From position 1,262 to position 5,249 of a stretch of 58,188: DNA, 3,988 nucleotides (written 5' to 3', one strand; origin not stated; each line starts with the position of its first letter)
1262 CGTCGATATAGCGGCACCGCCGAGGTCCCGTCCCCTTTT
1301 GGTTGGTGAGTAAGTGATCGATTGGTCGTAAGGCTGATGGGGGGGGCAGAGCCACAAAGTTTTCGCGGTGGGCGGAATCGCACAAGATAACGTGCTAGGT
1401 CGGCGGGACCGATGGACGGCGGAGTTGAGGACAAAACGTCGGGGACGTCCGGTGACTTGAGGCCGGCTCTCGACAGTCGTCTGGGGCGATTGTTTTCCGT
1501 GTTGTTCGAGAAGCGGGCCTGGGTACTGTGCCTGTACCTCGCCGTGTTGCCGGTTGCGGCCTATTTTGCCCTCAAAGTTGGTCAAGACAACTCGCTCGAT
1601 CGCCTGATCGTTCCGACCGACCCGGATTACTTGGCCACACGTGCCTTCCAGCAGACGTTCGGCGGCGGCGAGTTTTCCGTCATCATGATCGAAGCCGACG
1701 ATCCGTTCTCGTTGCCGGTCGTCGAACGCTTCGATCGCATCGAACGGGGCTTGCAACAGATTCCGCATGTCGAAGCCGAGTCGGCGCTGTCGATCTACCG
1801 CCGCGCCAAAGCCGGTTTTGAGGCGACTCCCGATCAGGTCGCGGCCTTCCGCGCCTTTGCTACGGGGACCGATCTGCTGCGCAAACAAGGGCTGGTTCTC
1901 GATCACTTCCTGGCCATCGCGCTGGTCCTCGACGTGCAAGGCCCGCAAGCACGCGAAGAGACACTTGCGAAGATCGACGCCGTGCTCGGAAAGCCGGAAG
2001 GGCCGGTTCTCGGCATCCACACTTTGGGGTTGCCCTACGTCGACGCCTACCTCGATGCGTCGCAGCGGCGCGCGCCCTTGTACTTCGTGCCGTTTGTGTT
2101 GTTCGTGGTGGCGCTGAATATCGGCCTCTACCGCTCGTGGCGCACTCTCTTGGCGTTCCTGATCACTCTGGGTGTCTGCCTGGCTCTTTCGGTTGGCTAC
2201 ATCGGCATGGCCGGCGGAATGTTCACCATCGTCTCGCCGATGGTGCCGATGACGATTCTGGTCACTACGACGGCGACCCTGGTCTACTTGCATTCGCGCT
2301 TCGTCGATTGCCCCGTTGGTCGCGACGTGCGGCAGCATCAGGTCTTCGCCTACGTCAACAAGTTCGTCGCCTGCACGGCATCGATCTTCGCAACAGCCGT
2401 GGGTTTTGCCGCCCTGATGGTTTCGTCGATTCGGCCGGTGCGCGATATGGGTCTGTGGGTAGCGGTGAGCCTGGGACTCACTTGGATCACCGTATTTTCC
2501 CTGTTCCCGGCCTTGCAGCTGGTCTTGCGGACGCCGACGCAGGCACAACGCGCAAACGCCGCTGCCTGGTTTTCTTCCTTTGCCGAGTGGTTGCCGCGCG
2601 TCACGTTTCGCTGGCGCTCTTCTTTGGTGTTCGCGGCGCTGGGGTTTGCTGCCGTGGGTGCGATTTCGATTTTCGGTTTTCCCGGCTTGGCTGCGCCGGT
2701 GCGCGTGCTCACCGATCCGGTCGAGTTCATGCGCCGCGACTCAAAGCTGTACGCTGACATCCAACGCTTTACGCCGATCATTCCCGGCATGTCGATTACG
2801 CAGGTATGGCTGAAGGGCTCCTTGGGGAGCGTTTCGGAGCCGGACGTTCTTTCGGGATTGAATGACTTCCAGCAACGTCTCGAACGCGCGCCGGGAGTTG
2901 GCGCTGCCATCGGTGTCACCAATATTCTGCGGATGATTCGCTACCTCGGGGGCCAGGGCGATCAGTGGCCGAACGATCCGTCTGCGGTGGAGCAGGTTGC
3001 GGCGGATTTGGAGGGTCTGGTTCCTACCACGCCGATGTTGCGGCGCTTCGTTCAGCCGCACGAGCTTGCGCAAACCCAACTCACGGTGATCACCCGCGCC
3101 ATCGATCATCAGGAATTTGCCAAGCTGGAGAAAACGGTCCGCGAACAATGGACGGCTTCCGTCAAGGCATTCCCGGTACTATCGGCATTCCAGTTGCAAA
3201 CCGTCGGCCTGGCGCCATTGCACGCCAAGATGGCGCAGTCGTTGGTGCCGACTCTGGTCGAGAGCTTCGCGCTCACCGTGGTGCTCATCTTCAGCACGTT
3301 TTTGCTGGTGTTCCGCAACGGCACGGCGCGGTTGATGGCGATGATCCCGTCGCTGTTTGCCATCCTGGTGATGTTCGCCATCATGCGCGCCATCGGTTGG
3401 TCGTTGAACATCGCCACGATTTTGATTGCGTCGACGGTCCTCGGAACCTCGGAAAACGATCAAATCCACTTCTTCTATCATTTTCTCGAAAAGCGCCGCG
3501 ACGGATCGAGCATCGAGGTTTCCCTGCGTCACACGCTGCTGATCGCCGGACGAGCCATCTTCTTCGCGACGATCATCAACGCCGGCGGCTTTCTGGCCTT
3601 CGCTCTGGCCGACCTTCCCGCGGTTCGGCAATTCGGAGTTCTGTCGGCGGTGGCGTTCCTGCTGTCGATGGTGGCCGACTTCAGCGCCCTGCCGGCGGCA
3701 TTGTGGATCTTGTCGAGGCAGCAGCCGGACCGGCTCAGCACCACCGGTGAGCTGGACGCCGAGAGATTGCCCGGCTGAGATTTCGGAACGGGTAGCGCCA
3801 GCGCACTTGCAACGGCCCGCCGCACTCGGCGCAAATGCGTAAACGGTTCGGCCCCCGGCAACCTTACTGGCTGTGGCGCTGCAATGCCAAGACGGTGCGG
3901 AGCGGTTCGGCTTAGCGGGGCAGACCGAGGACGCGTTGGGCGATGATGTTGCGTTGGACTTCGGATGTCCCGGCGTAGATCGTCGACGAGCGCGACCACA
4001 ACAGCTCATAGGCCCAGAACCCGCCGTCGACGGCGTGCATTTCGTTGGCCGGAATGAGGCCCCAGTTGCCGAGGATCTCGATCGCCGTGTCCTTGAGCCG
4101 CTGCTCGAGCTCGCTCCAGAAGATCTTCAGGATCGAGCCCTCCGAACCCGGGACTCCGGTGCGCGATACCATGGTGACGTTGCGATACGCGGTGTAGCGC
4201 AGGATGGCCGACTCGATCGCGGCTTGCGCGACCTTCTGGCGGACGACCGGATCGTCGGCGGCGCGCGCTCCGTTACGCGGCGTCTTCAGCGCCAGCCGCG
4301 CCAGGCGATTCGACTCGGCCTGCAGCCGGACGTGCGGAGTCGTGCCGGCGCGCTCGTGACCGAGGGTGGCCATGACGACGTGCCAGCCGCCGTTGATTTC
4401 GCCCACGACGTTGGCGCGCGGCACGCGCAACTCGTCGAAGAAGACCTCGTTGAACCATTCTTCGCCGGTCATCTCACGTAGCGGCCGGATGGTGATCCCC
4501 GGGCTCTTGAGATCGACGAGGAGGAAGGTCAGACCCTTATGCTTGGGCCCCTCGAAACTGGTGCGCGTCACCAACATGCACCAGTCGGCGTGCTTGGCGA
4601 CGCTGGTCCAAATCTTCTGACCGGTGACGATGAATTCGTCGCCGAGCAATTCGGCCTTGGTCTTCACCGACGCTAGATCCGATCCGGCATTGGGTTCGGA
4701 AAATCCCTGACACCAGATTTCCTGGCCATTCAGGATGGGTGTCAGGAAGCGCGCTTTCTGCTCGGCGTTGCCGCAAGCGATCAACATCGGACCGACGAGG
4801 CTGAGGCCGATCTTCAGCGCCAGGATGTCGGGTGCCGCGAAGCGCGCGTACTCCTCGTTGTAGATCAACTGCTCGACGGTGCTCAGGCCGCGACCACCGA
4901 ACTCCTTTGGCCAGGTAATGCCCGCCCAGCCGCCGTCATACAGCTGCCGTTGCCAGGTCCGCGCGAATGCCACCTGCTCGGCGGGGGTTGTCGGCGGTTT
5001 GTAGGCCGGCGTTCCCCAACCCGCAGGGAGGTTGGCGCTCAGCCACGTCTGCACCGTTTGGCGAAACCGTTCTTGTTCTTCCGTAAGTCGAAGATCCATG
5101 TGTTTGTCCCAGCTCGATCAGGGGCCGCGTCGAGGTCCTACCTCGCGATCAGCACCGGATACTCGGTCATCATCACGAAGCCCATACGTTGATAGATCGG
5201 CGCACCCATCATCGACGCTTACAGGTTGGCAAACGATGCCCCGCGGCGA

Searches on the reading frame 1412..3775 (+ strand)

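Call 62: search_protein_families(library=pfam, proteins=[window:1412-3775:+], max_evalue=0.00001)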
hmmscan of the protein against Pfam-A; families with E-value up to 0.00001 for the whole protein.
window:1412-3775:+ (788 aa): 1 family
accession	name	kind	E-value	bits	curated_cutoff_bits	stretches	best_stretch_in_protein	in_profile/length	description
PF03176.21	MMPL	-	1.6e-15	57.3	20.5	1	581-774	111-312/333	MMPL family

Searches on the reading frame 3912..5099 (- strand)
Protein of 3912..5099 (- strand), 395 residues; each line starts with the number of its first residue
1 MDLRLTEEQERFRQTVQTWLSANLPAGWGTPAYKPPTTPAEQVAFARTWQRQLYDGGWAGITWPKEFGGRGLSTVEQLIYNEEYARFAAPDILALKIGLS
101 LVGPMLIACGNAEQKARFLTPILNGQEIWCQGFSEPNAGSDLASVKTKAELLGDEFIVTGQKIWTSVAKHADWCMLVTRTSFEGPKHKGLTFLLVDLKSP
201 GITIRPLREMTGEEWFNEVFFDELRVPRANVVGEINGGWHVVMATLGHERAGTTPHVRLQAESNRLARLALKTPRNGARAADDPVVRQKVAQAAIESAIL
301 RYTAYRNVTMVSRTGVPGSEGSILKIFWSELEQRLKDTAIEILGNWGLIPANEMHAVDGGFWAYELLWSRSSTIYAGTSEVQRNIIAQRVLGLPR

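Call 62: search_protein_families(library=pfam, proteins=[window:3912-5099:-], max_evalue=0.00001)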
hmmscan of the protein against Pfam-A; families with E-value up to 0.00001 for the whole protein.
window:3912-5099:- (395 aa): 3 families
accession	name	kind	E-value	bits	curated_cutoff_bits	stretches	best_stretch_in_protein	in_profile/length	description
PF00441.29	Acyl-CoA_dh_1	-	3.8e-27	95.7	22.4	1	236-391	1-150/150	Acyl-CoA dehydrogenase, C-terminal domain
PF02770.24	Acyl-CoA_dh_M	-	3.9e-20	72.3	33.3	1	130-222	1-95/97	Acyl-CoA dehydrogenase, middle domain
PF02771.21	Acyl-CoA_dh_N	-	7e-19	68.7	22.9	1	6-125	1-112/113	Acyl-CoA dehydrogenase, N-terminal domain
